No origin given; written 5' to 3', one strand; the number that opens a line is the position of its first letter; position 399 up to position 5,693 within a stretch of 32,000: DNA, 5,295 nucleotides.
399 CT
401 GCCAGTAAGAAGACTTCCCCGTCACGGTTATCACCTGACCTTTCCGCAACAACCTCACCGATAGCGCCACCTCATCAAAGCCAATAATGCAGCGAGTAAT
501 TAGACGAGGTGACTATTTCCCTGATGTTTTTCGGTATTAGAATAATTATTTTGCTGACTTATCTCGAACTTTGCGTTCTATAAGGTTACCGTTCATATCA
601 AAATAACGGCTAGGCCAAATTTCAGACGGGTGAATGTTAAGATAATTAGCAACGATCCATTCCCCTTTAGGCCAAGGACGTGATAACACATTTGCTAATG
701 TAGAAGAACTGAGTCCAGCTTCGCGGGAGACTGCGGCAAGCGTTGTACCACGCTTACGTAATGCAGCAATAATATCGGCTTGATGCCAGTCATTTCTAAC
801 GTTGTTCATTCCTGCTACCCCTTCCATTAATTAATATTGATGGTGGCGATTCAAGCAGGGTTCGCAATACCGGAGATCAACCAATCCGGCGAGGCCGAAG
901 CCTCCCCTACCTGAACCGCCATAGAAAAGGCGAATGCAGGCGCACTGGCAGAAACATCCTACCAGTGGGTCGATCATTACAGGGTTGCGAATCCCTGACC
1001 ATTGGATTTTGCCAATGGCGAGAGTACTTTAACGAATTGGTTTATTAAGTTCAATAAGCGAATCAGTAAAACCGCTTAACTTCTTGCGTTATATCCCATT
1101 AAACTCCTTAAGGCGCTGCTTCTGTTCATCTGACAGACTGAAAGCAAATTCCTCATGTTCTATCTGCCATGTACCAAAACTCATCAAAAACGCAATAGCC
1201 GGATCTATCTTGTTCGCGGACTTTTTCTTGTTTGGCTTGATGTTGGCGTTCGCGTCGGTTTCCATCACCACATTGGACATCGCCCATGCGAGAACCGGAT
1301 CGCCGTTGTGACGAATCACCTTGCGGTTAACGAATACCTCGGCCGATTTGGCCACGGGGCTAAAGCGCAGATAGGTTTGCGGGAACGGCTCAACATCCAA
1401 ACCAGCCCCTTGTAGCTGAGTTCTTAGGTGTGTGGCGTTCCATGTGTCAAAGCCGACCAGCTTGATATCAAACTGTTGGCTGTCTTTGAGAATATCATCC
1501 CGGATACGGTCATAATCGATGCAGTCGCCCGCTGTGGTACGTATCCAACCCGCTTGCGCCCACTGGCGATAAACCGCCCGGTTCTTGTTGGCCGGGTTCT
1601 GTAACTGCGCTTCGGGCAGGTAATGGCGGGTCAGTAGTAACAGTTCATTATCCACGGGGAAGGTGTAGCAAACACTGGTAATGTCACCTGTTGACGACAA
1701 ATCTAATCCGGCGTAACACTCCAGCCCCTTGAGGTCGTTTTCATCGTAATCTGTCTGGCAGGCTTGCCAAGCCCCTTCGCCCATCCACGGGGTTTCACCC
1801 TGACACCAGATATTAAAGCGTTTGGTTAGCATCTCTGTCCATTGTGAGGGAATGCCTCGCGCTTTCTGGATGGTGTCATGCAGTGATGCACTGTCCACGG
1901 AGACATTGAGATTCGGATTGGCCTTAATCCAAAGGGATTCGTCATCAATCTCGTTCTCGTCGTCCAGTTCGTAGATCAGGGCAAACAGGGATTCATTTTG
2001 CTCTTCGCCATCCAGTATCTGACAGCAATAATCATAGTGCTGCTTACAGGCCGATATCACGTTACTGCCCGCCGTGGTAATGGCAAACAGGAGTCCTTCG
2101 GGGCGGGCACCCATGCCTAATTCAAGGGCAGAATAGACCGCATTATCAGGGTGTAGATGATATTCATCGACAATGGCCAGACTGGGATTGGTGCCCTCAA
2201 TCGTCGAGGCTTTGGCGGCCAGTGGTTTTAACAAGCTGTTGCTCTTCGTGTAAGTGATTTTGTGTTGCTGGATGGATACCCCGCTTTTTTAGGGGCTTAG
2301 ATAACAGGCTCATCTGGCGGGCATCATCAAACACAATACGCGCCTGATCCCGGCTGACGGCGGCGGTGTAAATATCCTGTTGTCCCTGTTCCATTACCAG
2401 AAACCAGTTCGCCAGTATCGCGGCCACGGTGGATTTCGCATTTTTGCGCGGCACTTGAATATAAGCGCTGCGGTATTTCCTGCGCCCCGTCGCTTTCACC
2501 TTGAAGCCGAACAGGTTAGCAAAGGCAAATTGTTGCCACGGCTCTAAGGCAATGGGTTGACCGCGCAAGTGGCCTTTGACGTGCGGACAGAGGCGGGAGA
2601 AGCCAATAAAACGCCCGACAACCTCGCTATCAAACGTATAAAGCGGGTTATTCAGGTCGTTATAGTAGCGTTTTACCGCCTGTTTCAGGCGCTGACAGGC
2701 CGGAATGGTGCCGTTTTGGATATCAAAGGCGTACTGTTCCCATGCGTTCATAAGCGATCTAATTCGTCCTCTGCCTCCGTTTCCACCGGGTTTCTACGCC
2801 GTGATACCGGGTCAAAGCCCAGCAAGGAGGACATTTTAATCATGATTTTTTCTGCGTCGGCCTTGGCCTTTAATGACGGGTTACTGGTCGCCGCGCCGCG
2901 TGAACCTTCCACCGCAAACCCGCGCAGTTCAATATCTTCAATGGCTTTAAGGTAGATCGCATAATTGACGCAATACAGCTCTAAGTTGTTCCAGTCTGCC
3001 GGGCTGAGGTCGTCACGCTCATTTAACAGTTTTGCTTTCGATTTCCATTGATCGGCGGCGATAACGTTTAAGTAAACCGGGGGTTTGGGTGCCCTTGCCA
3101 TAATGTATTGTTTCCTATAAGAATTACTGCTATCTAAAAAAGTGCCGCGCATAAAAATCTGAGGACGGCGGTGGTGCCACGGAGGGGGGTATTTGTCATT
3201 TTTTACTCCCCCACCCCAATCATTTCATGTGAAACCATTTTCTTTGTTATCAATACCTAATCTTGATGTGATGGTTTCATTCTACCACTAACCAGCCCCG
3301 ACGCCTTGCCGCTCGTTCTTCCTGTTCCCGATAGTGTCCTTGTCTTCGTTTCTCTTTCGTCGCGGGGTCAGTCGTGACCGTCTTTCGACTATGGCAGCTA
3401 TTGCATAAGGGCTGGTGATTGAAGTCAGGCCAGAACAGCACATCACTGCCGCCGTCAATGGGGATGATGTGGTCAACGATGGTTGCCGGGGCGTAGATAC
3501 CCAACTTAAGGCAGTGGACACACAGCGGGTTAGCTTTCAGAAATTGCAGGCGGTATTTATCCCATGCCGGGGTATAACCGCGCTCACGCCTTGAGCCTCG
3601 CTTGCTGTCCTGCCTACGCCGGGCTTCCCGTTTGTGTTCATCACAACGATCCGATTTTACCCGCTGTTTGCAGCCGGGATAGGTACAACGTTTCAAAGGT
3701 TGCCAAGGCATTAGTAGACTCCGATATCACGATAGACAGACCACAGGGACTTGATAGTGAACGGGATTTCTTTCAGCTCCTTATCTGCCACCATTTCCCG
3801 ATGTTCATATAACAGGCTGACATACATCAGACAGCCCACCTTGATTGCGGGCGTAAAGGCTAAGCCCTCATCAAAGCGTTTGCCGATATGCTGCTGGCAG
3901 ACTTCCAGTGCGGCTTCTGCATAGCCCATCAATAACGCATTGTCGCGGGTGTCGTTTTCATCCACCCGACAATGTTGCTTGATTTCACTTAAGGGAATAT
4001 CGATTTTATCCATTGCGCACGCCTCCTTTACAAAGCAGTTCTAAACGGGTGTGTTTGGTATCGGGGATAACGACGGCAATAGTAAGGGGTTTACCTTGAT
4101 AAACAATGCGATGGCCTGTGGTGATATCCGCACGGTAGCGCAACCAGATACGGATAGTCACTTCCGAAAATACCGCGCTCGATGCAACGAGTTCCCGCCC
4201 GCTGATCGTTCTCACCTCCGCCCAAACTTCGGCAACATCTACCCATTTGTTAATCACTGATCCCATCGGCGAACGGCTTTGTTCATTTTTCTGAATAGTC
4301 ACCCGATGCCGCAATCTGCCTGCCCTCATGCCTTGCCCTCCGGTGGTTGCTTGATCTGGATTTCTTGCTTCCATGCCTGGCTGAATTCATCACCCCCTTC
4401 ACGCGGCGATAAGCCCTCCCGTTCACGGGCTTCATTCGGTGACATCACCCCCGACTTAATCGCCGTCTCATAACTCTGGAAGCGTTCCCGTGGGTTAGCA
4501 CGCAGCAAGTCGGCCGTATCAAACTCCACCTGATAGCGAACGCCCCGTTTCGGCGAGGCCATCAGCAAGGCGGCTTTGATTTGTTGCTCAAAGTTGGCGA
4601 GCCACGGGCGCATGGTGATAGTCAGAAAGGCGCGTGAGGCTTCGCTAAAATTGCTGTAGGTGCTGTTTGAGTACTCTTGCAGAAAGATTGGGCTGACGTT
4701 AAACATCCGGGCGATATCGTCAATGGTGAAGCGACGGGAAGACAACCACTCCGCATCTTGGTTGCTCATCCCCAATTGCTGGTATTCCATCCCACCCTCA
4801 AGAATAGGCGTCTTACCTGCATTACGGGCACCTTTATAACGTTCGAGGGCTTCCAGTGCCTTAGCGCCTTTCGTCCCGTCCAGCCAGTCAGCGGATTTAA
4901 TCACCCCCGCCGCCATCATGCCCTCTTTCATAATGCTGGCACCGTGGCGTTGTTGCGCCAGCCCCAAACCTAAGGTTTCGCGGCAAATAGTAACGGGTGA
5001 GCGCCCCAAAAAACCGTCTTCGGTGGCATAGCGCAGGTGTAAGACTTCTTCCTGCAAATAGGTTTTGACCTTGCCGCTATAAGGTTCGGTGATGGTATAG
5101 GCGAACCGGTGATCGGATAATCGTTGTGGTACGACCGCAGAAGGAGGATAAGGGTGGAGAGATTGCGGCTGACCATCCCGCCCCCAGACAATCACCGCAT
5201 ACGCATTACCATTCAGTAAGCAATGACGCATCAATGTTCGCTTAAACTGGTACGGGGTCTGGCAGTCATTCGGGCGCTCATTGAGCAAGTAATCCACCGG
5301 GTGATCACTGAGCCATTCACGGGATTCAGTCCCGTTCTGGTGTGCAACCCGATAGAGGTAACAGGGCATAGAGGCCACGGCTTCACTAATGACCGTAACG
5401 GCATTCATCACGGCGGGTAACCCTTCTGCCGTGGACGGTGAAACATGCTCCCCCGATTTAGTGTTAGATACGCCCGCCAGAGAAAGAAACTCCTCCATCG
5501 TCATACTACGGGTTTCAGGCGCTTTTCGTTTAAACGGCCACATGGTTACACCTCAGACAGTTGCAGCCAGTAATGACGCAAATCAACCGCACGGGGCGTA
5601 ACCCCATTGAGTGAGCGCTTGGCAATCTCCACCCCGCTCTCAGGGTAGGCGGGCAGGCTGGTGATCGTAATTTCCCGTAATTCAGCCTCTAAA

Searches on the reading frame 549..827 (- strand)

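Call 13: search_protein_families(library=pfam, proteins=[window:549-827:-], max_evalue=0.01)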
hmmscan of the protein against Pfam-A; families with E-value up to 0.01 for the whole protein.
window:549-827:- (93 aa): 3 families
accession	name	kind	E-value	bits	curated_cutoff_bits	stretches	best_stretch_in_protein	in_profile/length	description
PF13693.12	HTH_35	-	1.2e-37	128.1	25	1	13-86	1-74/75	Winged helix-turn-helix DNA-binding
PF13936.12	HTH_38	-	0.0017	18.5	27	1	20-50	13-43/44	Helix-turn-helix domain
PF13542.12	HTH_Tnp_ISL3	-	0.0041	17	27.4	0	17-50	18-49/51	Helix-turn-helix domain of transposase family ISL3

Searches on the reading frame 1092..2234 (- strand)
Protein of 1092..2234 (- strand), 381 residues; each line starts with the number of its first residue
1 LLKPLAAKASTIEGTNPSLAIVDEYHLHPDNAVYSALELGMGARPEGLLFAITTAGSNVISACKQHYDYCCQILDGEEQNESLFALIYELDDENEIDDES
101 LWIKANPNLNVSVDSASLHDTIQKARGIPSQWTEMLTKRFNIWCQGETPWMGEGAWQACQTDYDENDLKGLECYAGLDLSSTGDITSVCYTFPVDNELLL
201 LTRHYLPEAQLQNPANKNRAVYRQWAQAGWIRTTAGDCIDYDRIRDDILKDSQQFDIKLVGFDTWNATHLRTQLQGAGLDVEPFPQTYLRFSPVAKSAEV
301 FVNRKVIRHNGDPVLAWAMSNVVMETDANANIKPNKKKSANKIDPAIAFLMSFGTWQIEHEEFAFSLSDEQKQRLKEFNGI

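Call 13: search_protein_families(library=pfam, proteins=[window:1092-2234:-], max_evalue=0.01)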
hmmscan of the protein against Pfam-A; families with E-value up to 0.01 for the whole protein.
window:1092-2234:- (381 aa): 2 families
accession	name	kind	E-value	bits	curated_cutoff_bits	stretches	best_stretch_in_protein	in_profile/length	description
PF20441.4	TerL_nuclease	-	9.6e-54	182.9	24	1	79-359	3-284/286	Terminase large subunit, endonuclease domain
PF03354.21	TerL_ATPase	-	3.6e-10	40.3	23.7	1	2-70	108-176/178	Terminase large subunit, ATPase domain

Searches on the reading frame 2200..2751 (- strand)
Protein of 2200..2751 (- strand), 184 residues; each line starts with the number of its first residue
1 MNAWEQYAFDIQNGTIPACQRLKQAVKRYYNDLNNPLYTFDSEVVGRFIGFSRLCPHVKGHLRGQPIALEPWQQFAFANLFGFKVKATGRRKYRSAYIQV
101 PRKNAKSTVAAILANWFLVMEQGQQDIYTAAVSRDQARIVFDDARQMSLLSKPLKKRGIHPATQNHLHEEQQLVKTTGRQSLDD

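Call 13: search_protein_families(library=pfam, proteins=[window:2200-2751:-], max_evalue=0.01)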
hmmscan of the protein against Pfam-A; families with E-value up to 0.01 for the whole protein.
window:2200-2751:- (184 aa): 1 family
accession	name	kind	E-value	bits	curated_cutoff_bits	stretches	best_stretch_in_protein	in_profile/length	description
PF03354.21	TerL_ATPase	-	3.4e-12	46.9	23.7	1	71-152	1-81/178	Terminase large subunit, ATPase domain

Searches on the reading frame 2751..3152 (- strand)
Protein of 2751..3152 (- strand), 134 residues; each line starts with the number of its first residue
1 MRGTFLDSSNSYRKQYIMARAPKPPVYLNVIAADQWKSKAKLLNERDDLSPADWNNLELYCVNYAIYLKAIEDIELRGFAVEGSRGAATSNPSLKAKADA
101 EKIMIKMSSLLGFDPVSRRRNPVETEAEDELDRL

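Call 13: search_protein_families(library=pfam, proteins=[window:2751-3152:-], max_evalue=0.01)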
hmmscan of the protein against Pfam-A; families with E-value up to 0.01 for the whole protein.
window:2751-3152:- (134 aa): 1 family
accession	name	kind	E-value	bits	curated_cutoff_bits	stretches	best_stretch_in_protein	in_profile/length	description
PF05119.17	Terminase_4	-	7.1e-23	81.3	24.7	1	32-127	1-97/98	Phage terminase, small subunit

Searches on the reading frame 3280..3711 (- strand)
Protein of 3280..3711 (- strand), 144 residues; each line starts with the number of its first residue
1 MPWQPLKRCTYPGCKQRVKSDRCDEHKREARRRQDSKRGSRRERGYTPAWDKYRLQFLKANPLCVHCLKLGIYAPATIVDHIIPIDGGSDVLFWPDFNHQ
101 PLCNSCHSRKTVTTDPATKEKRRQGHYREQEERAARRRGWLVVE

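Call 13: search_protein_families(library=pfam, proteins=[window:3280-3711:-], max_evalue=0.01)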
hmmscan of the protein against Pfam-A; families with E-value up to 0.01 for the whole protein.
window:3280-3711:- (144 aa): 1 family
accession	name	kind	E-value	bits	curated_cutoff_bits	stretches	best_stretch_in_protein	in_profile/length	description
PF01844.29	HNH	-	6.5e-08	33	21.4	1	64-111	1-45/47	HNH endonuclease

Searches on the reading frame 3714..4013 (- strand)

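Call 13: search_protein_families(library=pfam, proteins=[window:3714-4013:-], max_evalue=0.01)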
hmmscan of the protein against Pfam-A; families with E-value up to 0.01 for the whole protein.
window:3714-4013:- (100 aa): 1 family
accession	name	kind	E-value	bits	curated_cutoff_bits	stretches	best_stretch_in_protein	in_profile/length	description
PF05135.19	Phage_connect_1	-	2.4e-05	25.1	21.2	1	7-89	3-95/101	Phage gp6-like head-tail connector protein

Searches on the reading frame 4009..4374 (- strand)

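Call 13: search_protein_families(library=pfam, proteins=[window:4009-4374:-], max_evalue=0.01)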
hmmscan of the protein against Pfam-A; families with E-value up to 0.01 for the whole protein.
window:4009-4374:- (122 aa): 1 family
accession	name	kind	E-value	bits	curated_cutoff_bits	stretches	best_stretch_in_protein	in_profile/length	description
PF05521.18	Phage_HCP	-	2e-27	96.3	25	1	16-116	1-104/106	Phage head completion protein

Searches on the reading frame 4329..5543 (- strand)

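Call 3: search_protein_families(library=pfam, proteins=[window:4329-5543:-], max_evalue=0.1)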
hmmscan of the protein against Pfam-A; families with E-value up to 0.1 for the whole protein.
window:4329-5543:- (405 aa): 1 family
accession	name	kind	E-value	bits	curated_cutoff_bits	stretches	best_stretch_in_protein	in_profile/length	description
PF04860.17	Phage_portal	-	2.1e-96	323.3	39.1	1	43-377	1-321/321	Phage portal protein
